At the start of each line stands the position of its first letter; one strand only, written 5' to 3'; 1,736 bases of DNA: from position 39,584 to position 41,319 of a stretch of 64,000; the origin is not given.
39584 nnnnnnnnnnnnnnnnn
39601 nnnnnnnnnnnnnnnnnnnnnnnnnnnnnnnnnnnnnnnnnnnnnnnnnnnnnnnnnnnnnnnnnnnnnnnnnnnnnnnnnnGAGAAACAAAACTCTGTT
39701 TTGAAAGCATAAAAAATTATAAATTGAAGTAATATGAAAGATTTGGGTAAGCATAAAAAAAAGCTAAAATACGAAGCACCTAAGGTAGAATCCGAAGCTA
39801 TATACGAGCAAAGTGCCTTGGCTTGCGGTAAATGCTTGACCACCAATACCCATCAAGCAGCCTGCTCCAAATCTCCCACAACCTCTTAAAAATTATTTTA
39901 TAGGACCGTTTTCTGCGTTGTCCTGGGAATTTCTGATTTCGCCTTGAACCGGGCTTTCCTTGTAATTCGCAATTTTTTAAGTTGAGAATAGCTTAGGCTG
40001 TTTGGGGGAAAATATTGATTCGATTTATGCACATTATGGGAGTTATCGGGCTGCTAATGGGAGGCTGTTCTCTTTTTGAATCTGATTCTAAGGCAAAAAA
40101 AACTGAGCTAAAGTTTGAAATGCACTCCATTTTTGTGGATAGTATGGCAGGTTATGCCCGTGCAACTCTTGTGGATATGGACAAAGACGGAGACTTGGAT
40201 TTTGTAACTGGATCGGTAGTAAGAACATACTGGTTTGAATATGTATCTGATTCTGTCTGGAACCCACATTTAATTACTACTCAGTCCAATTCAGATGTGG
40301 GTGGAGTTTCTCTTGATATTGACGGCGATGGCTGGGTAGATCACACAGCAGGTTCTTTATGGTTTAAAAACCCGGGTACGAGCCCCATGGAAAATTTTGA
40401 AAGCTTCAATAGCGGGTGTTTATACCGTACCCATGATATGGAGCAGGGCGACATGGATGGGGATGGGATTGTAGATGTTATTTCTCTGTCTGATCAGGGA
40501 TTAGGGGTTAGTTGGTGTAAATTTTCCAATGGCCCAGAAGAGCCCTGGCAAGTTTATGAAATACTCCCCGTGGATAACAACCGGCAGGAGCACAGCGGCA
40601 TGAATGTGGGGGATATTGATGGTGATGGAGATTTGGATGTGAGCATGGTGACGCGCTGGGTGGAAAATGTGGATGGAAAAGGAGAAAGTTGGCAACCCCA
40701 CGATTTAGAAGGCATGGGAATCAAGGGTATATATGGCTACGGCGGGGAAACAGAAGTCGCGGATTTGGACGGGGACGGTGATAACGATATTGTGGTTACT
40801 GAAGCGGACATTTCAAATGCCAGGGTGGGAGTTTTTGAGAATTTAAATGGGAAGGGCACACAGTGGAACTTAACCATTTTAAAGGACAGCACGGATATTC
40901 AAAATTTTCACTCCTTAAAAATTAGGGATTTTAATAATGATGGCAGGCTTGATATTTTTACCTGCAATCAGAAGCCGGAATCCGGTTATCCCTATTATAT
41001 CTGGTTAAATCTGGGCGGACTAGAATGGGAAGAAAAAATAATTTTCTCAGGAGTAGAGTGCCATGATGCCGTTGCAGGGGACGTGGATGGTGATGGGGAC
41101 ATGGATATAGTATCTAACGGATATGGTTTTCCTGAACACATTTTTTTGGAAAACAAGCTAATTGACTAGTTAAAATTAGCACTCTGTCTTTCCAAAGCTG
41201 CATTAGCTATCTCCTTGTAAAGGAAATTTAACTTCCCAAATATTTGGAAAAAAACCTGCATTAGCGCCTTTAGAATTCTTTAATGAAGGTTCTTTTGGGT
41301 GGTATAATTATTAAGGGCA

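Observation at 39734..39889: Unannotated 50-aa Cys/Thr/Ser-rich small ORF (RiPP-precursor-like) between the two giant surface-protein genes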

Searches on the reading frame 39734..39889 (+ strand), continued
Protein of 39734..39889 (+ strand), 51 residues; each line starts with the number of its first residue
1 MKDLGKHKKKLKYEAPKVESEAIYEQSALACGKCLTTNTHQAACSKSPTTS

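Call 91: find_homologous_proteins(query=A2, max_evalue=0.001)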
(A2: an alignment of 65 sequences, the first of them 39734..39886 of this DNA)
Query A2 (65 sequences) (51 aa, profile of the alignment): 430 proteins with E <= 0.001 among 1280 candidates; the best 120 are listed.
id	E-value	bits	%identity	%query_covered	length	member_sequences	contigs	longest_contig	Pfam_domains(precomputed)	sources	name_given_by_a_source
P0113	2.1e-18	83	58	84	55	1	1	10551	-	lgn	-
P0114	3.1e-18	83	55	92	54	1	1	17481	-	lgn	-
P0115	7.2e-18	82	45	76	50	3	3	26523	-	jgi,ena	-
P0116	7.8e-18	82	54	53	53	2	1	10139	-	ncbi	-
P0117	1.1e-17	81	59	86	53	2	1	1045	-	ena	-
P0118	1.2e-17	81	53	100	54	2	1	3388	-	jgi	-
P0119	1.7e-17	80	58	98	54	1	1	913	-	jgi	jgi:hypothetical protein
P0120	1.9e-17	80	49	67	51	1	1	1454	-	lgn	-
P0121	1.9e-17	80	51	96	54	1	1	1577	-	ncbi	-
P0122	2.5e-17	80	50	82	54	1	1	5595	-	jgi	jgi:hypothetical protein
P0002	2.7e-17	80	83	80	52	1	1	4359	-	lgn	-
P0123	2.9e-17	80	49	67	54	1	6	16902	-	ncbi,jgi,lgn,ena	-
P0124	3.1e-17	80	46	67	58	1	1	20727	-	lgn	-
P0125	3.8e-17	79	47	67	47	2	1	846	-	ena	-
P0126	4.5e-17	79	57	82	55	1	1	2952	-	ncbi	-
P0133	9.8e-17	78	57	45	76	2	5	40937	-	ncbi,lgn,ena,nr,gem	ncbi:MAG: hypothetical protein CVU77_08080 [Elusimicrobia bacterium HGW-Elusimicrobia-1]|nr:MAG: hyp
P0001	1.4e-16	78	76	100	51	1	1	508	-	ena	-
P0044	2.2e-16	77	51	71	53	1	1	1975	-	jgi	jgi:hypothetical protein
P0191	2.4e-15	74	56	63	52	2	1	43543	-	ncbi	ncbi:MAG TPA: hypothetical protein VGM37_11890 [Armatimonadota bacterium]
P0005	4.9e-15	73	53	78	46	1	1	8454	-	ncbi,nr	ncbi:MAG: hypothetical protein HQK83_17560 [Fibrobacteria bacterium]|nr:hypothetical protein [Fibrob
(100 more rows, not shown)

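Call 93: find_encoding_contigs(protein=P0113, flank=10000, max_places=1)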
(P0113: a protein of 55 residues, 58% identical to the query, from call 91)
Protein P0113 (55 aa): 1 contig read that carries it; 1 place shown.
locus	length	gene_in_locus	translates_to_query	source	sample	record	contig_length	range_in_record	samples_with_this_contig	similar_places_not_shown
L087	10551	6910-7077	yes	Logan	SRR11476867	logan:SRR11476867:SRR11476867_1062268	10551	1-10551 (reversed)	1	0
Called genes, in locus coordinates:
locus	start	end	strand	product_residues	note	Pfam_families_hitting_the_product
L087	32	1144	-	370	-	PF04055:Radical_SAM, PF13353:Fer4_12 (weak), PF13186:SPASM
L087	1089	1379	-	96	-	PF05402:PqqD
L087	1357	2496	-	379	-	PF04055:Radical_SAM, PF13353:Fer4_12 (weak), PF13186:SPASM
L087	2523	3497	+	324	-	-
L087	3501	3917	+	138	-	-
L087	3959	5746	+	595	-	PF01011:PQQ (faint), PF13360:PQQ_2, PF13570:Beta-prop_ACSF4, PF13360:PQQ_2 (weak), PF13570:Beta-prop_ACSF4 (weak)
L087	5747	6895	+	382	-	-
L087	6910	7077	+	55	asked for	-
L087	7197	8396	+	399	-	PF00579:tRNA-synt_1b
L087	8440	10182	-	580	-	PF07995:GSDH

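Call 94: find_encoding_contigs(protein=P0133, flank=8000, max_places=1)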
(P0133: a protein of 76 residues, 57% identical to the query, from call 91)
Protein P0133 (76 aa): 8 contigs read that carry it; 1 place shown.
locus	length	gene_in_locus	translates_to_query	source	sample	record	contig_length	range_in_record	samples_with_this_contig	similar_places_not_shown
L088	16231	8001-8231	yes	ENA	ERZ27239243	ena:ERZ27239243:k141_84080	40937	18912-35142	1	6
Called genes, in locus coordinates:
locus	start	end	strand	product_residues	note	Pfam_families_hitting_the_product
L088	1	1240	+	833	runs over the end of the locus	PF00483:NTP_transferase, PF12804:NTP_transf_3 (weak), PF00132:Hexapep (weak), PF24894:Hexapep_GlmU, PF25084:LbH_EIF2B, PF25087:GMPPB_C, PF02878:PGM_PMM_I, PF02879:PGM_PMM_II, +1 more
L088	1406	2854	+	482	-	PF02878:PGM_PMM_I, PF02879:PGM_PMM_II, PF02880:PGM_PMM_III, PF00408:PGM_PMM_IV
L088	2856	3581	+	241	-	PF04367:DUF502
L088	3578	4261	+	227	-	PF00027:cNMP_binding, PF13545:HTH_Crp_2, PF00325:Crp (weak)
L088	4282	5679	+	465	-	-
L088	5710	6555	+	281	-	PF01261:AP_endonuc_2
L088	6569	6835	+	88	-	PF05402:PqqD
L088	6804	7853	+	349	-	PF04055:Radical_SAM, PF13186:SPASM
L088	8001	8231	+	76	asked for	-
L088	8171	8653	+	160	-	-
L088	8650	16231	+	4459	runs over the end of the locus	?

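Call 95: find_encoding_contigs(protein=P0191, flank=8000, max_places=1)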
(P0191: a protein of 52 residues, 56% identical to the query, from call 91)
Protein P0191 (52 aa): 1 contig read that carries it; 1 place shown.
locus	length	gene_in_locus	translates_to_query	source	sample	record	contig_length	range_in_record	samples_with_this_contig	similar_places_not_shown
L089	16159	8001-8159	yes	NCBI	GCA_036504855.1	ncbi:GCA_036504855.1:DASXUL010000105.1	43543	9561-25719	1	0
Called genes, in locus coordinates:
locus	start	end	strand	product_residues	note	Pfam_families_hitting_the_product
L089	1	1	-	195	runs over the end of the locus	PF00499:Oxidored_q3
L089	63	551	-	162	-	PF12797:Fer4_2 (faint), PF12837:Fer4_6 (faint), PF13237:Fer4_10 (weak), PF14697:Fer4_21 (faint), PF12838:Fer4_7, PF13187:Fer4_9 (weak), PF13484:Fer4_16 (weak), PF00037:Fer4 (weak), +1 more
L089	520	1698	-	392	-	PF00146:NADHdh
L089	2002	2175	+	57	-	-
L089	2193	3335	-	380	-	PF02636:Methyltransf_28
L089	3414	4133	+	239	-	PF07963:N_methyl, PF07596:SBP_bac_10 (faint)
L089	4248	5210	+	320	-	-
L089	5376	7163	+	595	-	PF05448:AXE1, PF01738:DLH, PF00326:Peptidase_S9, PF03959:FSH1 (weak)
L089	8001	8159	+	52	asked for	-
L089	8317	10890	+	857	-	PF13360:PQQ_2 (faint), PF13570:Beta-prop_ACSF4 (faint)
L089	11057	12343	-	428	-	PF13167:GTP-bdg_N, PF16360:GTP-bdg_M, PF00009:GTP_EFTU (faint), PF01926:MMR_HSR1, PF02421:FeoB_N (weak)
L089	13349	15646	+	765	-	PF10150:RNase_E_G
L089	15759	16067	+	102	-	PF00829:Ribosomal_L21p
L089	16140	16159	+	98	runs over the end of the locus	PF01016:Ribosomal_L27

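Call 103: search_solved_structures(query=A2, max_evalue=10, show_alignments=3)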
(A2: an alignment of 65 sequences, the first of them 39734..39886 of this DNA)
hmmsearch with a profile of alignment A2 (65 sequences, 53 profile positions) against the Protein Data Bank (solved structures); distinct sequences matched with E-value up to 10: 0.

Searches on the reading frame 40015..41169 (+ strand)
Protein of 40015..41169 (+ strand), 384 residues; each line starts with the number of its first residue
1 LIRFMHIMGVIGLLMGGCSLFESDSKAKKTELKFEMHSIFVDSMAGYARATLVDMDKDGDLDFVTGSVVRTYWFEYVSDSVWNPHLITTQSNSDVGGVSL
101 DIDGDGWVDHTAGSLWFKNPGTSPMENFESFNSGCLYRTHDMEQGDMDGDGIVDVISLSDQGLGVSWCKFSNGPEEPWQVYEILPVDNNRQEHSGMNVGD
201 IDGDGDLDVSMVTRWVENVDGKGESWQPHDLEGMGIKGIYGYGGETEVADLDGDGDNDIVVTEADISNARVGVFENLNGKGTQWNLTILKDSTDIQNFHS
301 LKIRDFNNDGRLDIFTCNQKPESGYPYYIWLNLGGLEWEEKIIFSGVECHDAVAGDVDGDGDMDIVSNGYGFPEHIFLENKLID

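Call 4: search_protein_families(library=ncbifam, proteins=[window:40015-41169:+], max_evalue=1)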
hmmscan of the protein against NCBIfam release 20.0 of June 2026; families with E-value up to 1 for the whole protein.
window:40015-41169:+ (384 aa): 1 family
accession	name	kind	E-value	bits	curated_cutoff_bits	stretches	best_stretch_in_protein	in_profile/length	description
NF047539.1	XAC2610_fam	domain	0.025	15.1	35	1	302-331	2-32/89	XAC2610-related protein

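Call 5: search_protein_families(library=pfam, proteins=[window:40015-41169:+], max_evalue=0.1)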
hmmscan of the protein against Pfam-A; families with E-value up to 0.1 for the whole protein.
window:40015-41169:+ (384 aa): 4 families
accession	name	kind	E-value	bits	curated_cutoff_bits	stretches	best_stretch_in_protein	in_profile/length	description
PF13517.12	FG-GAP_3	-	6.5e-29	100.8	26.9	5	305-366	1-60/61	FG-GAP-like repeat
PF01839.29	FG-GAP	-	4.1e-10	39.8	22.1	1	248-262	7-21/37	FG-GAP repeat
PF12256.14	TcdB_toxin_midN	-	0.085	12.6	24.8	0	246-265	30-49/181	Insecticide toxin TcdB middle/N-terminal region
PF15907.11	Itfg2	-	0.092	12.4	27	0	16-80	40-111/330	Integrin-alpha FG-GAP repeat-containing protein 2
